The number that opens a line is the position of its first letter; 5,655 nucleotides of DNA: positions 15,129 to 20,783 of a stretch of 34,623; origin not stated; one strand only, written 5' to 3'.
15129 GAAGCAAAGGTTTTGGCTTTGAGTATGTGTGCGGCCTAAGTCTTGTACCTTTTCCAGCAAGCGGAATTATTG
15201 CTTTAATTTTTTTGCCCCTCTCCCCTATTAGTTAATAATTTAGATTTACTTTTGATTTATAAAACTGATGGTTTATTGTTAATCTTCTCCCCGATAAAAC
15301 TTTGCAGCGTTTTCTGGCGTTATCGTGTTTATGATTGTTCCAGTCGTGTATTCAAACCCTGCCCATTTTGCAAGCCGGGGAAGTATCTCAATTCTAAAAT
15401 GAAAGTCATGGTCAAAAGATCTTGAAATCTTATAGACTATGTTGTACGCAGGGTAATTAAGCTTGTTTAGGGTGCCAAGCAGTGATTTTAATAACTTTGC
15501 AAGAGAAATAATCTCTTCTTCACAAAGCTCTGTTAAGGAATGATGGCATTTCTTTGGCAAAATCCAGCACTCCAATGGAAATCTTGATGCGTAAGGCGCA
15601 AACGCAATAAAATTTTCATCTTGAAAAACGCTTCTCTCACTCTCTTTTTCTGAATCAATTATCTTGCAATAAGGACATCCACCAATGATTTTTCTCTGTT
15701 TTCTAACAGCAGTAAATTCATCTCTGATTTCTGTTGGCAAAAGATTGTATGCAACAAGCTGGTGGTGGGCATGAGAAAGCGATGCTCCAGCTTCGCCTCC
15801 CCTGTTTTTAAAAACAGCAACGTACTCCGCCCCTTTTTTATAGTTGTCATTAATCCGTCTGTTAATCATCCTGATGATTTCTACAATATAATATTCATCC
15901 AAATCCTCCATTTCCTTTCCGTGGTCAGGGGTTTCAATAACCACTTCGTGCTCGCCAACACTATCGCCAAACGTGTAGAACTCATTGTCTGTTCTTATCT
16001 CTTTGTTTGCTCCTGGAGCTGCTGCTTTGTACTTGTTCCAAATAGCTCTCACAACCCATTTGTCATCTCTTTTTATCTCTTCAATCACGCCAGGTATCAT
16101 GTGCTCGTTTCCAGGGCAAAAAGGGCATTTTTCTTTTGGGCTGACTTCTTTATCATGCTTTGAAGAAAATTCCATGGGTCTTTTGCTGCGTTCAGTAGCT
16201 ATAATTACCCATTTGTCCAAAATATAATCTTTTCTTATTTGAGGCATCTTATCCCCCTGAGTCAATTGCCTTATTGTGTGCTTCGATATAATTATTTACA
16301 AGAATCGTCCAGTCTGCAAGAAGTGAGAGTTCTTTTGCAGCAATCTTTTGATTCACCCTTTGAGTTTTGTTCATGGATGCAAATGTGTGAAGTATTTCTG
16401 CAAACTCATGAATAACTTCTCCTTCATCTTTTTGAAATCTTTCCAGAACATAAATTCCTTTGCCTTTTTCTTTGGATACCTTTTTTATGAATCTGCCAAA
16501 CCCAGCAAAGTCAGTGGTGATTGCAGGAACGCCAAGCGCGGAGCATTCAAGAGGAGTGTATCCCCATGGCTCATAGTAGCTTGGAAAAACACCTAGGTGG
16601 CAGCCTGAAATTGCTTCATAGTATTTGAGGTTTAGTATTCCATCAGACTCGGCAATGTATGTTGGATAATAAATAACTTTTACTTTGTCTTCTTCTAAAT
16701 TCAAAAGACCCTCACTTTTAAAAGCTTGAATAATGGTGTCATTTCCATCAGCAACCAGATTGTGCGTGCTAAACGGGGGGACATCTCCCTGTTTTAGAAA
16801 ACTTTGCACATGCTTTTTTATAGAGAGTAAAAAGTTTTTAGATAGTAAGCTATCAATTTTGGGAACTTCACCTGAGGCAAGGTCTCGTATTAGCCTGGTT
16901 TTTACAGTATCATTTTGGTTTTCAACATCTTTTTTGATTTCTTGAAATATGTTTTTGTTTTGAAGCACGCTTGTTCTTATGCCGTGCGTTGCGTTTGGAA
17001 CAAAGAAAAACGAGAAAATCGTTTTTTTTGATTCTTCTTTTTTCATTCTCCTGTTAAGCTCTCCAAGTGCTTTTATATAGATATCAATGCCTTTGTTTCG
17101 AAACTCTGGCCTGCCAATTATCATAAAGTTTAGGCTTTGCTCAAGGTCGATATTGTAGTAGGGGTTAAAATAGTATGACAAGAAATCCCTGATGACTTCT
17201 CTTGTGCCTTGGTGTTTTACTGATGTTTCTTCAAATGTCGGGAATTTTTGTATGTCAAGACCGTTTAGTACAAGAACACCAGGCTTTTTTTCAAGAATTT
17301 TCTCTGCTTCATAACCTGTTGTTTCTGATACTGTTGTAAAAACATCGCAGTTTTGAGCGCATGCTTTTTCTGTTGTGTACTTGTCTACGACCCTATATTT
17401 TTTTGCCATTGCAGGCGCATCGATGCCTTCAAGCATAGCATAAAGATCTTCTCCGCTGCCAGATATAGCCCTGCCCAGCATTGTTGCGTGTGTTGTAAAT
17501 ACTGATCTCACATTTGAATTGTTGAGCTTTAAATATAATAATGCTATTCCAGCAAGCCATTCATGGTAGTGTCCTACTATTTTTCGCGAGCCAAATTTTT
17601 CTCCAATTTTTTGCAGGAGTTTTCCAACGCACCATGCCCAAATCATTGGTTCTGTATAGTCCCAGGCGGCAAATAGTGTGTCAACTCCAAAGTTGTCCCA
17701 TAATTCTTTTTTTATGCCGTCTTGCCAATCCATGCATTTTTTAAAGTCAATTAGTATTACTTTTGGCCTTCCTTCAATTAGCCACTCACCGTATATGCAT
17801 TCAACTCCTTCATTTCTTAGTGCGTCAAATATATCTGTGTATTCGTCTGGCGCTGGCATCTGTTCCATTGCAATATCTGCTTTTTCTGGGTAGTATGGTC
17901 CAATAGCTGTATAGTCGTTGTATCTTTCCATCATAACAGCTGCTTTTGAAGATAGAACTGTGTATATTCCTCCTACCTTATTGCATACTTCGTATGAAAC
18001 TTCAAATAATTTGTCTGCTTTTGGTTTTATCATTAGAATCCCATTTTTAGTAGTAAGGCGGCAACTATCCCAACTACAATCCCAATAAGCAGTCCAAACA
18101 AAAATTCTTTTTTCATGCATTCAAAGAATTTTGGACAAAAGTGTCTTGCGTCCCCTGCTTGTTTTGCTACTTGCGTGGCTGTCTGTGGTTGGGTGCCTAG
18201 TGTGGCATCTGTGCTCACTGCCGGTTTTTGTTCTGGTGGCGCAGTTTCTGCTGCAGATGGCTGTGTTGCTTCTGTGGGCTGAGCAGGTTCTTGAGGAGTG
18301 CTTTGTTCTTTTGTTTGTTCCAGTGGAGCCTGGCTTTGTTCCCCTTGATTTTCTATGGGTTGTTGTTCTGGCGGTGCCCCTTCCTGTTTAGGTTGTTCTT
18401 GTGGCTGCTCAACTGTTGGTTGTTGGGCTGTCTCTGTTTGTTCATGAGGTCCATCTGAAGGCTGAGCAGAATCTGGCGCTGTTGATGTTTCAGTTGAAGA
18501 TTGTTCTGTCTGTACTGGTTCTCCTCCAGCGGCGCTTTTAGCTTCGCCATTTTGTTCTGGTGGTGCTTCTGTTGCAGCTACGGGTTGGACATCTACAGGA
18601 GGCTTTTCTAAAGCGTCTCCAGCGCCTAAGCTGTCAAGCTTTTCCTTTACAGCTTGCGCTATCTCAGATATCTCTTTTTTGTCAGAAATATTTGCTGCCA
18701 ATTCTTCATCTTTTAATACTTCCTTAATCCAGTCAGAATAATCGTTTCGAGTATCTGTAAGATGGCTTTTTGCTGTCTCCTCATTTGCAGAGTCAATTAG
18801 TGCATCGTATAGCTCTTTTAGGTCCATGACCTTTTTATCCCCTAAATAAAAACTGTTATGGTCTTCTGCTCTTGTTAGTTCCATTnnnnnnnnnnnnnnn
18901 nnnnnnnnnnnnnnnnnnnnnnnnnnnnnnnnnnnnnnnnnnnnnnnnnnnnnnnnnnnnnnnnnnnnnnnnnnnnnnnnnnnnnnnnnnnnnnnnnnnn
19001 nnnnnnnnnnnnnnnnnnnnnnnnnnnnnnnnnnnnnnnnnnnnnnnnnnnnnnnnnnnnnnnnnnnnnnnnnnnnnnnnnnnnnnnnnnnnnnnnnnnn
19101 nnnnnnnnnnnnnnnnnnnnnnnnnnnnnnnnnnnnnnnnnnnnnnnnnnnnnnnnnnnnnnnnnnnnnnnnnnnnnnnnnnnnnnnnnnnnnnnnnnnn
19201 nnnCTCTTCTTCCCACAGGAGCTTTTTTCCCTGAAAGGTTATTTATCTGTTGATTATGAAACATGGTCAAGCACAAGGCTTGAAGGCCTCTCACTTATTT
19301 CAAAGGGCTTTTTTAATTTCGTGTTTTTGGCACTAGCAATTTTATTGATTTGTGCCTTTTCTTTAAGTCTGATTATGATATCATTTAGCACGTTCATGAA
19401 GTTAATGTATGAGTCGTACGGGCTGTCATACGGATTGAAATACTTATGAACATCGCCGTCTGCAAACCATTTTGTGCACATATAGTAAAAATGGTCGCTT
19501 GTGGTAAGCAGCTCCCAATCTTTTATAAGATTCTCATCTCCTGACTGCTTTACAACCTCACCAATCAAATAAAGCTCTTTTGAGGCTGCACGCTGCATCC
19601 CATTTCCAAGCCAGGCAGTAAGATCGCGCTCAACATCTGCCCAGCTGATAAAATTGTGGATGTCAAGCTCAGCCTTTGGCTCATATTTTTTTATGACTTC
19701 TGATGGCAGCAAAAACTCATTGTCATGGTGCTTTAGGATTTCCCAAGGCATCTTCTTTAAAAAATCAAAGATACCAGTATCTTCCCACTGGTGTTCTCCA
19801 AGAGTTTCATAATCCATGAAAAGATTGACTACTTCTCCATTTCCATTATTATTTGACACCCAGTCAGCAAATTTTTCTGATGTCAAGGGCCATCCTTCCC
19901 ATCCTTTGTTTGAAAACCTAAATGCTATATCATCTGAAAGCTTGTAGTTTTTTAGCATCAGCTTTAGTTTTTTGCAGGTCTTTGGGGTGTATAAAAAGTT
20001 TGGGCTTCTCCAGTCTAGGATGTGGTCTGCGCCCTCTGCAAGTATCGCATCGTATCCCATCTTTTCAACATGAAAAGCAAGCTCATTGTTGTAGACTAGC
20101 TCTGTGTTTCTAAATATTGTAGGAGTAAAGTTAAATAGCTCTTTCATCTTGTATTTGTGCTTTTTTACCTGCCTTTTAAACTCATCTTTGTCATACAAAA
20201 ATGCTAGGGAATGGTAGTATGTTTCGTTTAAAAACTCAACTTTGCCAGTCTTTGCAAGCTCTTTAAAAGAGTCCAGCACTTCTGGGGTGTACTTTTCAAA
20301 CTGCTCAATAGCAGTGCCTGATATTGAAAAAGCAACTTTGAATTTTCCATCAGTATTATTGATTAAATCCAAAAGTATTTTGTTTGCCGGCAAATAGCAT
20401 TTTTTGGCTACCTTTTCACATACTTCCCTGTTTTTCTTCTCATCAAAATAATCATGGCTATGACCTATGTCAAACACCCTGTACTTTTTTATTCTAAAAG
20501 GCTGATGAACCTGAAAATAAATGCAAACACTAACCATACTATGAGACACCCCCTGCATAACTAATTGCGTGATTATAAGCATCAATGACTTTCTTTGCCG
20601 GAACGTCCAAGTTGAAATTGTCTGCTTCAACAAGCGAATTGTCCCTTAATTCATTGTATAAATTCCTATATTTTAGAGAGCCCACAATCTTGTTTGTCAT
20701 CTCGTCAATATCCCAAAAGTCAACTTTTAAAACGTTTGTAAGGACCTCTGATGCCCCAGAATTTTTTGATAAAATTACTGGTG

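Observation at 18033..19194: Tandem paralogous unknown genes inside the glycogen operon; one is tail-anchored and coupled to the GT3 glycogen synthase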

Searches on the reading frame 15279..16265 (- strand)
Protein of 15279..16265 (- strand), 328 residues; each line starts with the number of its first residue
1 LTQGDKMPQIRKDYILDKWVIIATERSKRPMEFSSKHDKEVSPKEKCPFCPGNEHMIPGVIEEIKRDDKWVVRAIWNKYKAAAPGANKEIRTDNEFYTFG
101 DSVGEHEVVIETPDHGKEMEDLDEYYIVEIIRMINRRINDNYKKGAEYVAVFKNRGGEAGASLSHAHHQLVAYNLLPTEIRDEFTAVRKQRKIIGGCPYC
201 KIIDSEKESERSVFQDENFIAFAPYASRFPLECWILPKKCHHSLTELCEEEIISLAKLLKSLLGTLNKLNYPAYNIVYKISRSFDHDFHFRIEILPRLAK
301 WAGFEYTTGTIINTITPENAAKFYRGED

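Call 5: search_protein_families(library=pfam, proteins=[window:15279-16265:-], max_evalue=0.01)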
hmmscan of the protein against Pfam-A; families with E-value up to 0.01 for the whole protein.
window:15279-16265:- (328 aa): 7 families
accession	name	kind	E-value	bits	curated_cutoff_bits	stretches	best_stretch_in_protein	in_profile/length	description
PF16268.10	DUF4921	-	1.4e-15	57.6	28.5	1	139-319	212-388/425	Domain of unknown function (DUF4921)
PF01087.27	GalP_UDP_transf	-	4e-15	57.2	22.1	1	6-177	10-184/184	Galactose-1-phosphate uridyl transferase, N-terminal domain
PF02744.22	GalP_UDP_tr_C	-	1.5e-07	31.8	29.2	1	206-310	25-99/165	Galactose-1-phosphate uridyl transferase, C-terminal domain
PF16285.10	DUF4931_N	-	0.00019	22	24.1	1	93-174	42-122/124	Domain of unknown function (DUF4931) N-terminal domain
PF11969.13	DcpS_C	-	0.00048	21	24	1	197-270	2-74/114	Scavenger mRNA decapping enzyme C-term binding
PF01230.28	HIT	-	0.00055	21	21.5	0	109-168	31-90/98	HIT domain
PF19327.4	Ap4A_phos_N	-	0.0023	17.9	23.1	0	151-179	138-166/177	Ap4A phosphorylase N-terminal domain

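Call 44: search_protein_families(library=ncbifam, proteins=[window:15279-16265:-], max_evalue=0.001)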
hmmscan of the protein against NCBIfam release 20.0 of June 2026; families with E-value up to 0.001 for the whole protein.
window:15279-16265:- (328 aa): 3 families
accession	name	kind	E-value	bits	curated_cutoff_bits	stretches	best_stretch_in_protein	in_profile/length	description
NF008724.0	PRK11720.1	equivalog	1.9e-34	119.4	448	1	6-269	8-269/348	UDP-glucose--hexose-1-phosphate uridylyltransferase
TIGR00209.1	galT_1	equivalog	2.5e-28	99.1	102.1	1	9-267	12-268/349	galactose-1-phosphate uridylyltransferase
NF045834.1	M_plasma_HinT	exception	0.00073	20.4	130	0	200-295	3-99/102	histidine triad protein HinT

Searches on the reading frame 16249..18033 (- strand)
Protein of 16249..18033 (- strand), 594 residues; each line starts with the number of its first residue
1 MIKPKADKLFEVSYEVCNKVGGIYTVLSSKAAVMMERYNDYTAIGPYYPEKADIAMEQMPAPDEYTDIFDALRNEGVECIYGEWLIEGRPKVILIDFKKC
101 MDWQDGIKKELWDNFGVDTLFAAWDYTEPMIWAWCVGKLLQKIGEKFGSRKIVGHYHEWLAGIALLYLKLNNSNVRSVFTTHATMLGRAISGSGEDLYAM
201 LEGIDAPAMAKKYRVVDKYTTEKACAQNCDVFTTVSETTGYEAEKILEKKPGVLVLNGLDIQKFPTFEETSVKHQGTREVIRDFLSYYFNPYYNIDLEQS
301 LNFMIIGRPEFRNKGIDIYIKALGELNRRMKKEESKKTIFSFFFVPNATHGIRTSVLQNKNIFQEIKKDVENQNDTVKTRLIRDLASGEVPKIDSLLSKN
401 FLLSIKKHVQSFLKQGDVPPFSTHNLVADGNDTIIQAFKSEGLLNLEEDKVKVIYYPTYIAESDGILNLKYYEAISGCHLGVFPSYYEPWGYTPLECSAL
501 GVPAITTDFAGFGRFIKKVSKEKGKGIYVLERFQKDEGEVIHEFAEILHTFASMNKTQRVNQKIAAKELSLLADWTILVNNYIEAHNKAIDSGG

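Call 5: search_protein_families(library=pfam, proteins=[window:16249-18033:-], max_evalue=0.01)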
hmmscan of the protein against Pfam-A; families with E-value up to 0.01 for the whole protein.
window:16249-18033:- (594 aa): 6 families
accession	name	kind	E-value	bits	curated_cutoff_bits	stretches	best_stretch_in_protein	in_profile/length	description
PF05693.19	Glycogen_syn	-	2.9e-154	515.5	27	1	11-590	1-583/639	Glycogen synthase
PF08323.17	Glyco_transf_5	-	1.2e-09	38.7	22.7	1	12-242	5-223/239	Starch synthase catalytic domain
PF00534.26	Glycos_transf_1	-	1.1e-07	32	26.4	1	473-518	88-133/172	Glycosyl transferases group 1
PF20706.3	GT4-conflict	-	2.5e-07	30.5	26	1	475-565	279-373/385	Family 4 Glycosyltransferase in conflict systems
PF13692.12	Glyco_trans_1_4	-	2e-06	28.6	27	1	473-517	72-116/142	Glycosyl transferases group 1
PF13439.12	Glyco_transf_4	-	0.00027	21.4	28.5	1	149-262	72-169/170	Glycosyltransferase Family 4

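Call 44: search_protein_families(library=ncbifam, proteins=[window:16249-18033:-], max_evalue=0.001)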
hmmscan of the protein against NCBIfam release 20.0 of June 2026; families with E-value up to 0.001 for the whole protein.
window:16249-18033:- (594 aa): 3 families
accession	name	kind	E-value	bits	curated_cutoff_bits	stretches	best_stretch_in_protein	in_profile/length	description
TIGR02095.1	glgA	subfamily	3.1e-10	39.3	328.45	1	19-326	15-319/477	glycogen/starch synthase, ADP-glucose type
NF001899.0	PRK00654.1-2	equivalog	6.1e-08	31.5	459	1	149-252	129-226/478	glycogen synthase GlgA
TIGR04157.1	glyco_rSAM_CFB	subfamily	2.9e-07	29.8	400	0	478-521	301-344/406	TIGR04157 family glycosyltransferase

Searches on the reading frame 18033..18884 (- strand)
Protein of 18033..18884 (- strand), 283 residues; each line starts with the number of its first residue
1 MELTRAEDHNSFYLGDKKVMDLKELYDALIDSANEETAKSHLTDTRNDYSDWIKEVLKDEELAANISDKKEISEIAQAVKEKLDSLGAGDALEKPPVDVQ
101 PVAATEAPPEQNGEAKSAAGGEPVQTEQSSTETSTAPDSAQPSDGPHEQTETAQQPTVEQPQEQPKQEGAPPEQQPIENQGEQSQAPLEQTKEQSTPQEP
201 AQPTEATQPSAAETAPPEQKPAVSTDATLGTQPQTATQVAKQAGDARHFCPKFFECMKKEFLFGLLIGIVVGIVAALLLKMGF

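Call 5: search_protein_families(library=pfam, proteins=[window:18033-18884:-], max_evalue=0.01)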
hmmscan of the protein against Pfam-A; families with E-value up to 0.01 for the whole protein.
window:18033-18884:- (283 aa): 0 families

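Call 9: find_homologous_proteins(query=window:18033-18884:-, max_evalue=0.01)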
Query window:18033-18884:- (283 aa): 2 proteins with E <= 0.01 among 1930 candidates.
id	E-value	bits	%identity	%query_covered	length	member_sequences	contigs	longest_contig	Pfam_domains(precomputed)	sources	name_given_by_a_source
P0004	1.7e-175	600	100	100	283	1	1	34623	-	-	-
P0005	9.3e-33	132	52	29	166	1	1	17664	-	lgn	-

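Call 11: find_encoding_contigs(protein=P0005, flank=10000, max_places=4)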
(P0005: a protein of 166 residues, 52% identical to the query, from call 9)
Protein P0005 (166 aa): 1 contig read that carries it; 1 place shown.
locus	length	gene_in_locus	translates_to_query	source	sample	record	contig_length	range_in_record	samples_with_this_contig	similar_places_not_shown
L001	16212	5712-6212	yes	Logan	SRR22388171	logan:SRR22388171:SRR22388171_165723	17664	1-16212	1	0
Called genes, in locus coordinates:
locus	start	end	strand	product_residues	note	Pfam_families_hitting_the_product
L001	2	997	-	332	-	?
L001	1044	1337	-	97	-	-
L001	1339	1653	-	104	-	-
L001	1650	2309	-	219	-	PF01022:HTH_5 (weak), PF12840:HTH_20 (weak)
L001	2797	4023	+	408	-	PF08323:Glyco_transf_5, PF13439:Glyco_transf_4, PF13579:Glyco_trans_4_4, PF13477:Glyco_trans_4_2 (faint), PF20706:GT4-conflict, PF00534:Glycos_transf_1, PF13692:Glyco_trans_1_4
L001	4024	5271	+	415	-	PF03065:Glyco_hydro_57, PF01522:Polysacc_deac_1 (weak)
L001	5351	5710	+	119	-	PF19027:DUF5752 (faint)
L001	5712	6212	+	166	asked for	-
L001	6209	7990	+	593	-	PF05693:Glycogen_syn, PF08323:Glyco_transf_5 (weak), PF00534:Glycos_transf_1 (faint), PF13692:Glyco_trans_1_4 (faint), PF20706:GT4-conflict (weak)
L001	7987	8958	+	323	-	PF01087:GalP_UDP_transf, PF16268:DUF4921, PF11969:DcpS_C (faint), PF16285:DUF4931_N, PF01230:HIT (faint), PF02744:GalP_UDP_tr_C (weak)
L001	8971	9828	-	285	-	-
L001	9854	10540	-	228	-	-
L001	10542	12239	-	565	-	-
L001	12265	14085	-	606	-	-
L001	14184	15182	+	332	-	PF00483:NTP_transferase, PF12804:NTP_transf_3 (weak), PF24894:Hexapep_GlmU (weak), PF25084:LbH_EIF2B (weak), PF25087:GMPPB_C (weak)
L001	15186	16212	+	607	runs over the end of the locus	PF06202:GDE_C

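Call 44: search_protein_families(library=ncbifam, proteins=[window:18033-18884:-], max_evalue=0.001)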
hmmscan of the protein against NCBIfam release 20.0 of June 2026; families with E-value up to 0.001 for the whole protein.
window:18033-18884:- (283 aa): 0 families

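Call 88: search_protein_families(library=phrogs, proteins=[window:18033-18884:-], max_evalue=0.01)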
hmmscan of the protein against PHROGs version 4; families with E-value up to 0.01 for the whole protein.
window:18033-18884:- (283 aa): 0 families

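Call 89: search_protein_families(library=padloc, proteins=[window:18033-18884:-], max_evalue=0.01)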
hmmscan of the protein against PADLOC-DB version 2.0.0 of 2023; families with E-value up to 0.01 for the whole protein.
window:18033-18884:- (283 aa): 1 family
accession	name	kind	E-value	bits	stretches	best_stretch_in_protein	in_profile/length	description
PDLC04871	PDC-S05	-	0.0064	13.4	1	13-74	364-423/468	-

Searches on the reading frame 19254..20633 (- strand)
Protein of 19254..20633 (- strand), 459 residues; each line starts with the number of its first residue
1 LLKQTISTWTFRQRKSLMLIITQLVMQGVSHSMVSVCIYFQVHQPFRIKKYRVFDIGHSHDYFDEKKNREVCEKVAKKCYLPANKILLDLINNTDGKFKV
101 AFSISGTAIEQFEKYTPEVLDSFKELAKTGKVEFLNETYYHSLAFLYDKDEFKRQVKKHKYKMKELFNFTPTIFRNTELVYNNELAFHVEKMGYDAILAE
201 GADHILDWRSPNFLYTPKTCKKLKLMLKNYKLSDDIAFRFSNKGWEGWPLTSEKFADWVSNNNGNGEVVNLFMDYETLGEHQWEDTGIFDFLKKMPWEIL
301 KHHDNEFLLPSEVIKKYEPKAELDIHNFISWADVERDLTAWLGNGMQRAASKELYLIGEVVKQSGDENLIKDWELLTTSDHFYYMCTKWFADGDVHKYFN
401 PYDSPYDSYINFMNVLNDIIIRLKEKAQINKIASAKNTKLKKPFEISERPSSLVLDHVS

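Call 5: search_protein_families(library=pfam, proteins=[window:19254-20633:-], max_evalue=0.01)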
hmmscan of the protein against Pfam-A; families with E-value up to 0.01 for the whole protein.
window:19254-20633:- (459 aa): 2 families
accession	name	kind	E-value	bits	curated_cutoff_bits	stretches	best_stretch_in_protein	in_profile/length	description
PF03065.20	Glyco_hydro_57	-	6.2e-80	269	21.2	1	38-325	2-290/291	Glycosyl hydrolase family 57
PF01522.26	Polysacc_deac_1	-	1.4e-05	25.5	23.1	1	98-196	33-123/124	Polysaccharide deacetylase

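Call 44: search_protein_families(library=ncbifam, proteins=[window:19254-20540:-], max_evalue=0.001)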
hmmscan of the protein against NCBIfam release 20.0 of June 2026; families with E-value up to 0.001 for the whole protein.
window:19254-20540:- (428 aa): 1 family
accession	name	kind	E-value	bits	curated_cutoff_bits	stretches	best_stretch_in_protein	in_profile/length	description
TIGR02764.1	spore_ybaN_pdaB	equivalog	7.8e-05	22.5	237.4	1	57-180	25-136/191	polysaccharide deacetylase family sporulation protein PdaB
